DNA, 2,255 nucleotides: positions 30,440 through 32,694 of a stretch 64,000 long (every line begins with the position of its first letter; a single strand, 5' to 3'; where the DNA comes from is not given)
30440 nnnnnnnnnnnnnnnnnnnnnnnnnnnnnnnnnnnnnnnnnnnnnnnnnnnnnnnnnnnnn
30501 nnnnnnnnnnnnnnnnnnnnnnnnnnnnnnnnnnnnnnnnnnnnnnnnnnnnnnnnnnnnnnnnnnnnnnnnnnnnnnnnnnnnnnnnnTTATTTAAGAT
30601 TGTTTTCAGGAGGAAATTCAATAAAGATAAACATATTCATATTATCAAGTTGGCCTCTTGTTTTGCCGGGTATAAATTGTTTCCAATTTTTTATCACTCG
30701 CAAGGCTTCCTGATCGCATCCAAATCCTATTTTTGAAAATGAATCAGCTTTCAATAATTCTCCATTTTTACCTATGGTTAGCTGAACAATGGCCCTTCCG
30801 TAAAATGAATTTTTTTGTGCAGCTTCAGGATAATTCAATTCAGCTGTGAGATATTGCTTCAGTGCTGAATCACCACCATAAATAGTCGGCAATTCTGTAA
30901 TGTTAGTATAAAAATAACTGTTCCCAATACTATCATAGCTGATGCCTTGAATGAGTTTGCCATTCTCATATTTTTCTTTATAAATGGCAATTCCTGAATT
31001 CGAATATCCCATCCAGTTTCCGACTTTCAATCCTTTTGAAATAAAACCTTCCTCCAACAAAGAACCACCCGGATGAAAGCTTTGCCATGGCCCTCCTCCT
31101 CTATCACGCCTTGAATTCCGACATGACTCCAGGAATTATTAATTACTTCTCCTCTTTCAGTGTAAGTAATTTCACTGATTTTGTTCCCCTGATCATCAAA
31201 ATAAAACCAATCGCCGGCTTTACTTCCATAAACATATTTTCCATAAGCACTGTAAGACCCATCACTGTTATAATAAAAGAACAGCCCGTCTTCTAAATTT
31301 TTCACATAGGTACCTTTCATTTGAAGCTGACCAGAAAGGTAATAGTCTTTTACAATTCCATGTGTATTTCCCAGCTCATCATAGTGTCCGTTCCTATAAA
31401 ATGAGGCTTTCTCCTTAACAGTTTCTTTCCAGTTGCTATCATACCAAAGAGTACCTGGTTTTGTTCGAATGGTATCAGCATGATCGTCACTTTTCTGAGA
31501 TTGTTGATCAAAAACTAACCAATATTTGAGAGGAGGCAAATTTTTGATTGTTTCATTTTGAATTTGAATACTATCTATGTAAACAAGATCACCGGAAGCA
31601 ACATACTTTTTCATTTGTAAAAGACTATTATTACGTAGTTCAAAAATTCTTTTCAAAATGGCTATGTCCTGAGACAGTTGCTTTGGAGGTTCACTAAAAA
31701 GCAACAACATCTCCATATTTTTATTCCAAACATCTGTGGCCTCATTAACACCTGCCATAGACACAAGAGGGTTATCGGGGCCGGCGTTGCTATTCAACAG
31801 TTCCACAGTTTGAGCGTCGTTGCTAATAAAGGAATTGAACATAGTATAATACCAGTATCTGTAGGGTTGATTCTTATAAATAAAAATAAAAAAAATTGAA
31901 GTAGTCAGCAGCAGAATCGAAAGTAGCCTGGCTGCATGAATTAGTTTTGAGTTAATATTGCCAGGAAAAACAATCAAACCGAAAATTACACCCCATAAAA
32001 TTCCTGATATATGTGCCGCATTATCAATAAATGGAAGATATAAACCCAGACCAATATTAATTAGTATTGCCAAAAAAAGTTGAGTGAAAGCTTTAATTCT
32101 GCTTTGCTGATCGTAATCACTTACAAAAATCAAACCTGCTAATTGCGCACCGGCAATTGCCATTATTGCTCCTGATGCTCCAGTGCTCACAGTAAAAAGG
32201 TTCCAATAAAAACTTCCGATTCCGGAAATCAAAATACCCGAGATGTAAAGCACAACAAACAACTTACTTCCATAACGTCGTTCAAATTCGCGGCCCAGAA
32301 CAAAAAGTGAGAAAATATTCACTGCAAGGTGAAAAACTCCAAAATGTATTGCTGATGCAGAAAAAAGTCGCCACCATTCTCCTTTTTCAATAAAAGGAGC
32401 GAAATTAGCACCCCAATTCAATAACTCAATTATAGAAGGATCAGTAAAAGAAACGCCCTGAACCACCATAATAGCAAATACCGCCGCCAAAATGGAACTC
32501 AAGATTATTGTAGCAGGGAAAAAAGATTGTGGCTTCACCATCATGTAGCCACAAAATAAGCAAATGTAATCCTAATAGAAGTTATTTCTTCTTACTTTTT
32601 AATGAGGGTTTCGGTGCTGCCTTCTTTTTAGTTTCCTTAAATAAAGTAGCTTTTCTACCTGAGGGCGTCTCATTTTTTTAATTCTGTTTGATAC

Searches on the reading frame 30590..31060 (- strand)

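Call 9: search_protein_families(library=pfam, proteins=[window:30590-31060:-], max_evalue=0.001)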
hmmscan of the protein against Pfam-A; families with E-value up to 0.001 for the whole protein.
window:30590-31060:- (156 aa): 1 family
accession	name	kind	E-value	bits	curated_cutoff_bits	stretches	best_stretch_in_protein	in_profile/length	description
PF03544.19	TonB_C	-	6.8e-10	39.7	24.6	1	74-143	2-71/79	Gram-negative bacterial TonB protein C-terminal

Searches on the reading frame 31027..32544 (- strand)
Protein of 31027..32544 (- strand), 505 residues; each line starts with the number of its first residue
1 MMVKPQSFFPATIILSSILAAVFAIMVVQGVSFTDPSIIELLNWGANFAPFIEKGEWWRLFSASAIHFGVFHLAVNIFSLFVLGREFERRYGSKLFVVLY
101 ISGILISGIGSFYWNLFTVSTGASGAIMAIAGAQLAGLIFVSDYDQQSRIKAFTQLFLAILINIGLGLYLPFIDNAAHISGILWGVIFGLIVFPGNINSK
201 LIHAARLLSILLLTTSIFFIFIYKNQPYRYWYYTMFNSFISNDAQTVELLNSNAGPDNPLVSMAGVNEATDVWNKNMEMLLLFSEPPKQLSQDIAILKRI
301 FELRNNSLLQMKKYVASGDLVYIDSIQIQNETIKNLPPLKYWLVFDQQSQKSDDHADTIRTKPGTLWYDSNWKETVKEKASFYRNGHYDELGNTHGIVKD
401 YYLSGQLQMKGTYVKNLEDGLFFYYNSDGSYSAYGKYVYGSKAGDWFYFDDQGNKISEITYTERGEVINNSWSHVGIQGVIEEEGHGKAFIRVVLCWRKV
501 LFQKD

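Call 9: search_protein_families(library=pfam, proteins=[window:31027-32544:-], max_evalue=0.001)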
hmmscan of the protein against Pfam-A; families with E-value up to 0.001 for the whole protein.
window:31027-32544:- (505 aa): 1 family
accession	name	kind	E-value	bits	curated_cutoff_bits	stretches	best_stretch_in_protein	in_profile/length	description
PF01694.28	Rhomboid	-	2.3e-27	96.4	22.6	1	55-194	2-142/143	Rhomboid domain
